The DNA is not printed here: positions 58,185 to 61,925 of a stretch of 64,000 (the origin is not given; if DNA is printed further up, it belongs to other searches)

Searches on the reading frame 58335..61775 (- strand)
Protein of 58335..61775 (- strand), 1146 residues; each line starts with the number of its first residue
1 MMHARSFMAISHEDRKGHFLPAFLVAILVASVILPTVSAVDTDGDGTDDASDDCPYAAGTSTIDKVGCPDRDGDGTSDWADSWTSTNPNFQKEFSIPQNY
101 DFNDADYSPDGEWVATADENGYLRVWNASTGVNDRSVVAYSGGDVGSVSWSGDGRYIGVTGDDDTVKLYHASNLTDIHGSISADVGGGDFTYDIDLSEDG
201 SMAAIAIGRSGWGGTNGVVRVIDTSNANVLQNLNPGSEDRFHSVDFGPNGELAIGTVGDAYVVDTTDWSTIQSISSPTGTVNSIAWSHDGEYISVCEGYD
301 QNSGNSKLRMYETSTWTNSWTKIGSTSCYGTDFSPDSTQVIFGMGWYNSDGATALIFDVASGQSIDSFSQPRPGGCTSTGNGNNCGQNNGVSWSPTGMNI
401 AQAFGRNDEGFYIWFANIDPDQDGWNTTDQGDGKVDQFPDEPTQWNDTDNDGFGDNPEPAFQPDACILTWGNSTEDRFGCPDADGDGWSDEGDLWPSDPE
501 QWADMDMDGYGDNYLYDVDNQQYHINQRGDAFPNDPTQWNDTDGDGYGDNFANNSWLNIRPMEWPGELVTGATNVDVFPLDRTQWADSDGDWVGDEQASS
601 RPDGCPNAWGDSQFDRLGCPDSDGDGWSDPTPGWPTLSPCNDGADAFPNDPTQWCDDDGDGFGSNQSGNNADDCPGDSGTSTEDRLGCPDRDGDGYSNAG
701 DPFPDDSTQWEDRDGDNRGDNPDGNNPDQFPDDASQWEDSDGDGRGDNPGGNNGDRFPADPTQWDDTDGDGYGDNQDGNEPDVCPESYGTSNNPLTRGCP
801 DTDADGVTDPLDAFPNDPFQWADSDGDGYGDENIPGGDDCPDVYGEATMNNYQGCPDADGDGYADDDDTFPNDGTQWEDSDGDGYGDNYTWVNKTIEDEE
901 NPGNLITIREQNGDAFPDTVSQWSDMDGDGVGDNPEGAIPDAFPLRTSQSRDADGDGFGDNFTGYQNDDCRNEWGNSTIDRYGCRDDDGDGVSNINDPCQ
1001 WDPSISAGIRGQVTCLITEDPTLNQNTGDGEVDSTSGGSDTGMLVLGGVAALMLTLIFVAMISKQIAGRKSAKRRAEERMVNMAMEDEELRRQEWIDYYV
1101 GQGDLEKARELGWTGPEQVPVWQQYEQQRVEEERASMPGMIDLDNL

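Call 4: search_protein_families(library=pfam, proteins=[window:58335-61775:-], max_evalue=0.1)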
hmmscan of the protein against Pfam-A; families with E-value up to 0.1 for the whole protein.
window:58335-61775:- (1146 aa): 15 families
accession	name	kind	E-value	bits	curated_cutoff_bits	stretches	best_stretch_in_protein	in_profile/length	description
PF25174.1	Beta-prop_THOC3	-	1.7e-14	53.9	305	1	145-363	5-204/272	THOC3 beta-propeller domain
PF23414.1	Beta-prop_EML_2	-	2e-13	50.7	90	2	214-369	17-163/266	Echinoderm microtubule-associated protein second beta-propeller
PF24814.1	WD40_Prp19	-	6.6e-13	48.8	320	2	97-175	133-210/281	Prp19 WD40 domain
PF00400.38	WD40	-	4.5e-11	43.2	27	3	103-127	15-39/39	WD domain, G-beta repeat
PF12894.13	ANAPC4_WD40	-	1.4e-07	32.1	22.9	0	142-178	38-74/91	Anaphase-promoting complex subunit 4 WD40 domain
PF24817.1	WD40_WDHD1_1st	-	1.8e-07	31.1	109.9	1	101-134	224-257/291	WDHD1 first WD40 domain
PF24807.1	WD40_CDC20-Fz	-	3.7e-07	30.2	200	1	213-295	69-152/292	CDC20/Fizzy WD40 domain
PF25460.1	Beta-prop_Aladin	-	1.2e-05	25.1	171.1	1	241-343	113-212/340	Aladin seven-bladed propeller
PF25175.1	Beta-prop_WDR5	-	1.7e-05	24.7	250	1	105-173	16-83/296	WDR5 beta-propeller domain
PF08662.17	eIF2A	-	0.00023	21.6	20.5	0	276-370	57-143/194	Eukaryotic translation initiation factor eIF2A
PF25173.1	Beta-prop_WDR3_1st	-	0.0096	16.1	154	0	107-169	37-98/184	WDR3 first beta-propeller domain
PF23389.1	Beta-prop_WDR19_1st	-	0.016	14.7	27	0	219-296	238-321/325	WDR19 first beta-propeller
PF25168.1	Beta-prop_WDR36-Utp21_2nd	-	0.053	13.3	84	0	102-159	243-298/335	WDR36/Utp21 second beta-propeller domain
PF23409.1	Beta-prop_EML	-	0.067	13.1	88.2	0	105-171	162-227/267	Echinoderm microtubule-associated protein first beta-propeller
PF25172.1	Beta-prop_WDR3_2nd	-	0.069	12.8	140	0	106-177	182-252/293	WDR3 second beta-propeller domain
